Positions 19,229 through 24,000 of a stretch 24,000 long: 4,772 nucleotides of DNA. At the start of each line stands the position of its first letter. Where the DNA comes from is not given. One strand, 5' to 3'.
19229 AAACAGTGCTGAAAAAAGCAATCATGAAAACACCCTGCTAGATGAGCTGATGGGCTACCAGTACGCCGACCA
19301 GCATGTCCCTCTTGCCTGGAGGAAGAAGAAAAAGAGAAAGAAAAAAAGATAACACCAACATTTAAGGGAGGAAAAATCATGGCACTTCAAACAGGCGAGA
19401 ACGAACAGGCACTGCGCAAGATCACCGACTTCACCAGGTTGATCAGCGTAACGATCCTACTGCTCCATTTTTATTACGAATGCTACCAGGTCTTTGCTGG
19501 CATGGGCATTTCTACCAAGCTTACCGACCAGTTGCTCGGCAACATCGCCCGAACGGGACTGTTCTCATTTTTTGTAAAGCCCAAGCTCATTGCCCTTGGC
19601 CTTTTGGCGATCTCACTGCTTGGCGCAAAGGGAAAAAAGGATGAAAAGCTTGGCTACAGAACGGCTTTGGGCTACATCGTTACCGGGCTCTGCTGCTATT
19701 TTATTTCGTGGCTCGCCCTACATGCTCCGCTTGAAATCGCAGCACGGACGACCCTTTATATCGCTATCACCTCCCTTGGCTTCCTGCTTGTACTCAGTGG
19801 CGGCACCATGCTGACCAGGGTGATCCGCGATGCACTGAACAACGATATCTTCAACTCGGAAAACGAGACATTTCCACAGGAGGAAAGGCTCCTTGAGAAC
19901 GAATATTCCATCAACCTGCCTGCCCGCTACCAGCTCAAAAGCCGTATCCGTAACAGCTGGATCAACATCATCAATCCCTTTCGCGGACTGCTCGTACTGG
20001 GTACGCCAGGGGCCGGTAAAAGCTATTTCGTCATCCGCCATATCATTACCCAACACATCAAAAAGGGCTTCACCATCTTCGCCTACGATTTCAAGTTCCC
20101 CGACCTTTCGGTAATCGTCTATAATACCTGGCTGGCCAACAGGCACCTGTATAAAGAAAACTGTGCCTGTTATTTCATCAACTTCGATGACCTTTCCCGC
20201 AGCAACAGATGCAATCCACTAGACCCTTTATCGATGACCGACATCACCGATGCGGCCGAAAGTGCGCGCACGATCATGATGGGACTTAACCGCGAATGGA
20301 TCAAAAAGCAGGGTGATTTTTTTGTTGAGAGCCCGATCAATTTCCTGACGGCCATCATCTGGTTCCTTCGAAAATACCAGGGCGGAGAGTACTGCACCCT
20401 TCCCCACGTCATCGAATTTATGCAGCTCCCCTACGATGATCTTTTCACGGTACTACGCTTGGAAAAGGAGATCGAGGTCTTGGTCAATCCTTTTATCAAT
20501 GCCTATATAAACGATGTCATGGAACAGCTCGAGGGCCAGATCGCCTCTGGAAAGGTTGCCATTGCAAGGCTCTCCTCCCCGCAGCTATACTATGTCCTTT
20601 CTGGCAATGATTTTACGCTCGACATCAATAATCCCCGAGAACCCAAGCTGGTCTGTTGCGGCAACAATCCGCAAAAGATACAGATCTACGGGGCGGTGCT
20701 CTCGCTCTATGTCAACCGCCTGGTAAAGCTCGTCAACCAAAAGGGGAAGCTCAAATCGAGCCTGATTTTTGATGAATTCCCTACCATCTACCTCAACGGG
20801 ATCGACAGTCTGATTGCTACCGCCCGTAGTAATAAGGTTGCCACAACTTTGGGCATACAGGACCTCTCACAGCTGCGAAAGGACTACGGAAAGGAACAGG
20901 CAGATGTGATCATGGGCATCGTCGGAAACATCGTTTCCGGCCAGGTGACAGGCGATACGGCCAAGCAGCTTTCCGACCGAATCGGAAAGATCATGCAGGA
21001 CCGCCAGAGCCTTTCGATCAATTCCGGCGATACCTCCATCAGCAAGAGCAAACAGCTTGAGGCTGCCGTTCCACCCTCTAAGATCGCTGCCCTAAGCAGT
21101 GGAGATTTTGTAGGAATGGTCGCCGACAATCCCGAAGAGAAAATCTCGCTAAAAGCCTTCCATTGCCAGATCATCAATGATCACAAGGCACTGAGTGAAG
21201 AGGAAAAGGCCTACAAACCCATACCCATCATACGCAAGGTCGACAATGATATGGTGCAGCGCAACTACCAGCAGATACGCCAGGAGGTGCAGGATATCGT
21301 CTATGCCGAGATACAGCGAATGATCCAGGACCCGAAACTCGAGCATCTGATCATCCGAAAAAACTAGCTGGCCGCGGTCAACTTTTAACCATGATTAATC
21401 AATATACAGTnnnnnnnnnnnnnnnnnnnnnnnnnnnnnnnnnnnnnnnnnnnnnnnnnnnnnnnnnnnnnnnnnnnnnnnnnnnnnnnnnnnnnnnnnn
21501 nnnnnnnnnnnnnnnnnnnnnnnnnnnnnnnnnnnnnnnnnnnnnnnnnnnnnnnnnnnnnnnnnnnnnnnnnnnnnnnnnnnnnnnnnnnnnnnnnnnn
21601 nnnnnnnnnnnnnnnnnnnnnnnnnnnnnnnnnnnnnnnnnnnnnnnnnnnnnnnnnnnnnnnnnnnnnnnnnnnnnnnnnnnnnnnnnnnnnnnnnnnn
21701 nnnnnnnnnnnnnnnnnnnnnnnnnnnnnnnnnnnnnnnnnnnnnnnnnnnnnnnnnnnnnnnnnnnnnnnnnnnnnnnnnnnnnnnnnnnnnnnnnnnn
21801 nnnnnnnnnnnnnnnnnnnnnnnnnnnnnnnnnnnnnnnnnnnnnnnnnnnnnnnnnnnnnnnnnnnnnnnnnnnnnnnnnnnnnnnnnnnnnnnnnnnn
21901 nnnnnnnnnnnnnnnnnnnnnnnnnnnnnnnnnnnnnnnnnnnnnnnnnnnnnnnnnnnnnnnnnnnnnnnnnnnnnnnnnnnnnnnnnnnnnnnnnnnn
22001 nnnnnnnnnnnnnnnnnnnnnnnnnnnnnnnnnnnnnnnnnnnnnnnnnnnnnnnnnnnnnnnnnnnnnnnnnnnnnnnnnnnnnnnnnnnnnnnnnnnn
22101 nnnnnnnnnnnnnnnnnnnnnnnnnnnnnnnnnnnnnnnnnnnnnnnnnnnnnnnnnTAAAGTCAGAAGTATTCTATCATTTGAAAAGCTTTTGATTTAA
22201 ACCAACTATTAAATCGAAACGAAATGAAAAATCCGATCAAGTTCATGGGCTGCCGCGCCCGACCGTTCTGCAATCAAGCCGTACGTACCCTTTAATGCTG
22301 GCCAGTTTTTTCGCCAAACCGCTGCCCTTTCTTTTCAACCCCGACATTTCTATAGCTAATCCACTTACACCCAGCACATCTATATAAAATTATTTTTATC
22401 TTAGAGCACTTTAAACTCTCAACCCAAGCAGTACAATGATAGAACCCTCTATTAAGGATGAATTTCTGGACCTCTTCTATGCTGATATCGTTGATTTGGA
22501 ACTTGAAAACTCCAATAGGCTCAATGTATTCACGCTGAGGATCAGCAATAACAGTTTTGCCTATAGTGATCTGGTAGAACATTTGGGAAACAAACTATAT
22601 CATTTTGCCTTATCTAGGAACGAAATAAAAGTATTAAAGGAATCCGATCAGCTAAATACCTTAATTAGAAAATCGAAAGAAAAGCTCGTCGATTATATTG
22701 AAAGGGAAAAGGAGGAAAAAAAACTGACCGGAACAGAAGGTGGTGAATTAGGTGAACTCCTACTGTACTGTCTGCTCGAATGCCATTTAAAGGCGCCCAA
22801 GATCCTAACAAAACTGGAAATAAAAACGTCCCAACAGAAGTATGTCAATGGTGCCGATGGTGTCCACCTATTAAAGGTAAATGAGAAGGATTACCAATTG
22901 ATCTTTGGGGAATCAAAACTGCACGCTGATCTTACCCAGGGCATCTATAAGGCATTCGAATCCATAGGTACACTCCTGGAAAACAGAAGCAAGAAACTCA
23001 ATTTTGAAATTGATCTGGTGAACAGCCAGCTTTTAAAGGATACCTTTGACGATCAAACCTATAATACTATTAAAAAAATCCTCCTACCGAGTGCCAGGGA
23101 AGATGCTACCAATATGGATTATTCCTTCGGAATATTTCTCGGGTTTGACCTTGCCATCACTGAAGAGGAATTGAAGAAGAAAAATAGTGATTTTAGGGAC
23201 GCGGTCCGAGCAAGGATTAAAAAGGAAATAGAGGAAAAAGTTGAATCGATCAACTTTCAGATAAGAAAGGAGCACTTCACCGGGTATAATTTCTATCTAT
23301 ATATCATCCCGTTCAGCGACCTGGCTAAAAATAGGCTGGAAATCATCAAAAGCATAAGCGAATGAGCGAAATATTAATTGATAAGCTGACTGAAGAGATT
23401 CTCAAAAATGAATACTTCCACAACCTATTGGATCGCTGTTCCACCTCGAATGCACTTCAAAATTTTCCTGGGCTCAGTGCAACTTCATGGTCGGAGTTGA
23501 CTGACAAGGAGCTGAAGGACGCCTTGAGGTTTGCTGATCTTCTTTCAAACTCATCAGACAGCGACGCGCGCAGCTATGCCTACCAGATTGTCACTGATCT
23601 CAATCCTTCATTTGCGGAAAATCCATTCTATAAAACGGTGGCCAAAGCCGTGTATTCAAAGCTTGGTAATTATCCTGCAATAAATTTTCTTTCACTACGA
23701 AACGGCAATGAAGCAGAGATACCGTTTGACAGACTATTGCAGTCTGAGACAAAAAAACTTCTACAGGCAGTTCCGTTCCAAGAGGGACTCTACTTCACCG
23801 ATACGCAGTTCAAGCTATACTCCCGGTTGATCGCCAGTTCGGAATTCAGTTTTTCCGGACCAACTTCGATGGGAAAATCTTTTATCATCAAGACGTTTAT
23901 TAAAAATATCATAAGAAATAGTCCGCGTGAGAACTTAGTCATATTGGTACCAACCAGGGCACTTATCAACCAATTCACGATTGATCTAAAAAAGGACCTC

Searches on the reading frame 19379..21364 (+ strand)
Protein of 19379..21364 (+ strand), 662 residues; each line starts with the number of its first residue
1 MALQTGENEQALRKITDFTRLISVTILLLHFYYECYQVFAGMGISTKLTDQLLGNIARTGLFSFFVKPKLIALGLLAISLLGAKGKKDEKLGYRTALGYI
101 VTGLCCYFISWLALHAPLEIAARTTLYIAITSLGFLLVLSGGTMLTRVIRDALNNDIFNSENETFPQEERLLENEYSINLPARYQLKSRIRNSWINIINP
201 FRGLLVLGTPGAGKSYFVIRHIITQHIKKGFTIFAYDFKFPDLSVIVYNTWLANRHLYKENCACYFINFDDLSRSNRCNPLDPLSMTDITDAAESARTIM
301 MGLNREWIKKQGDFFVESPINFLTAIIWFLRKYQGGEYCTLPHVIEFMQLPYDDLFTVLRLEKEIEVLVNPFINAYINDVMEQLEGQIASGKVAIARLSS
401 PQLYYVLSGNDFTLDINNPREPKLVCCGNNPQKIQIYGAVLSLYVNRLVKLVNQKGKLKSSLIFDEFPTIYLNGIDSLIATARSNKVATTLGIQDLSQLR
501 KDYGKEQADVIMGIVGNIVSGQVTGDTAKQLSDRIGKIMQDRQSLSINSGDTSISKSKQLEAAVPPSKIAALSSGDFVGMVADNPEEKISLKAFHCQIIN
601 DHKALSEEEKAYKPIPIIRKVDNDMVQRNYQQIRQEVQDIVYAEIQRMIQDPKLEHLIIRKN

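Call 13: search_protein_families(library=pfam, proteins=[window:19379-21364:+], max_evalue=0.01)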
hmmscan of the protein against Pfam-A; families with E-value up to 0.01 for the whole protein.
window:19379-21364:+ (662 aa): 4 families
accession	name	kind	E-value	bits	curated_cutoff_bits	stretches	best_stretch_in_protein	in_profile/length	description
PF14293.11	YWFCY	-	1.3e-52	178.1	24.4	1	7-150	1-144/144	YWFCY protein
PF02534.20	T4SS-DNA_transf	-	1.4e-19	70.8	20.1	1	201-560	44-407/468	Type IV secretory system Conjugative DNA transfer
PF12696.13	TraG-D_C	-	3.9e-15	56.3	22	1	462-572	4-124/126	TraM recognition site of TraD and TraG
PF10412.15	TrwB_AAD_bind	-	4e-13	49.4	20.5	1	436-590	223-385/387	Type IV secretion-system coupling protein DNA-binding domain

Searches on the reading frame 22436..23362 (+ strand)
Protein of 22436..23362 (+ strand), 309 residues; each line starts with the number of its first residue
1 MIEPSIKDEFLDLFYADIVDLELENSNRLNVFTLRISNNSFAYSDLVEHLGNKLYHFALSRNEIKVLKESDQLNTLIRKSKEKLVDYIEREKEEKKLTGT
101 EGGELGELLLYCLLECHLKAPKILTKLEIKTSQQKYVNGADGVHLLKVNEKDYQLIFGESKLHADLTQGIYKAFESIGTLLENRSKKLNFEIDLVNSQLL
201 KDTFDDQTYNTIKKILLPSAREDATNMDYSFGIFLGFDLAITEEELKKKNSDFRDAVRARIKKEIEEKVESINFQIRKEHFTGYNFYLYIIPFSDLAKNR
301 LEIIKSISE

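Call 13: search_protein_families(library=pfam, proteins=[window:22436-23362:+], max_evalue=0.01)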
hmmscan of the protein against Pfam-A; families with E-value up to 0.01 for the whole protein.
window:22436-23362:+ (309 aa): 1 family
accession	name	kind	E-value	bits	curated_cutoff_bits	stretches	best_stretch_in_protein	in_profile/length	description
PF08878.16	HamA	-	2.2e-57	195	25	1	45-293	2-230/230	HamA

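Call 94: search_protein_families(library=padloc, proteins=[window:22436-23362:+], max_evalue=0.00001)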
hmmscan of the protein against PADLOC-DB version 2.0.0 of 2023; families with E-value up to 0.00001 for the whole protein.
window:22436-23362:+ (309 aa): 20 families
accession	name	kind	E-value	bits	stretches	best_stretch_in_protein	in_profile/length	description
PDLC00156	HamA1|HamA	-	1e-108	361.5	1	3-308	4-297/298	DUF1837 domain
PDLC00162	HamA1|HamA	-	7.4e-64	214.2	1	3-307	6-303/310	DUF1837 domain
PDLC00164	HamA1|HamA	-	2.6e-51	173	1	10-307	197-484/490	DUF1837 domain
PDLC00168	HamA1|HamA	-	2.9e-43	146.4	1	28-301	39-304/312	DUF1837 domain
PDLC00163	HamA1|HamA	-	7.2e-41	138.6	1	26-307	37-311/314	DUF1837 domain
PDLC00196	HamA2|HamA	-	5.7e-39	132.4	1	26-307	37-311/315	DUF1837 domain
PDLC00165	HamA1|HamA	-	2.7e-36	123.4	1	28-305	36-301/308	DUF1837 domain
PDLC00171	HamA1|HamA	-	2.6e-32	110.3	1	24-306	21-283/286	DUF1837 domain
PDLC00151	HamA1|HamA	-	3.7e-32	110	1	23-306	169-432/436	DUF1837 domain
PDLC00152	HamA1|HamA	-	4.5e-26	89.9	1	23-299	28-287/299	DUF1837 domain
PDLC00172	HamA1|HamA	-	1.3e-20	72.2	1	25-300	33-313/326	DUF1837 domain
PDLC00158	HamA1|HamA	-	1.6e-20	71.8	1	31-295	33-289/307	DUF1837 domain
PDLC00166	HamA1|HamA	-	9.3e-19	66.1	1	23-295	16-264/282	DUF1837 domain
PDLC00170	HamA1|HamA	-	2.3e-17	61.2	1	33-272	24-245/279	DUF1837 domain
PDLC00154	HamA1|HamA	-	1.1e-16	59.2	1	29-307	37-304/313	DUF1837 domain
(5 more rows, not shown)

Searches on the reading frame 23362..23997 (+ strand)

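Call 94: search_protein_families(library=padloc, proteins=[window:23362-23997:+], max_evalue=0.00001)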
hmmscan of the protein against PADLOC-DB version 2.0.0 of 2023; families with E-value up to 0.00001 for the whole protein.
window:23362-23997:+ (212 aa): 13 families
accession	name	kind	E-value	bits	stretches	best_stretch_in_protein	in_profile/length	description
PDLC00176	HamB1|HamB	-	1e-73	246.8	1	5-212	3-204/845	DEAD-box helicase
PDLC00190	HamB1|HamB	-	6.4e-52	175.1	1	4-212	7-210/866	DEAD-box helicase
PDLC00187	HamB1|HamB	-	1.3e-30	104.4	1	5-211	4-208/851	DEAD-box helicase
PDLC00186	HamB1|HamB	-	1.6e-30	103.8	1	8-211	5-213/864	DEAD-box helicase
PDLC00185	HamB1|HamB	-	2.6e-28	96.4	1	8-211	4-209/871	DEAD-box helicase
PDLC00200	HamB2|HamB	-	7.6e-25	85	1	7-211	4-213/865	DEAD-box helicase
PDLC00199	HamB2|HamB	-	3.9e-22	76.1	1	23-206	14-197/841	DEAD-box helicase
PDLC00180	HamB1|HamB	-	8e-13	45.8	1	55-203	24-155/709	DEAD-box helicase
PDLC00181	HamB1|HamB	-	9.9e-13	45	1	5-204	4-199/836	DEAD-box helicase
PDLC00201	HamB2|HamB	-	8.5e-11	38.9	1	76-204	44-159/721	DEAD-box helicase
PDLC00177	HamB1|HamB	-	2.5e-09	33.9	1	42-211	30-205/841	DEAD-box helicase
PDLC00182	HamB1|HamB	-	6.1e-07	26.2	1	50-211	15-162/719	DEAD-box helicase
PDLC00184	HamB1|HamB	-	1.1e-06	25.2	1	142-212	113-179/738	DEAD-box helicase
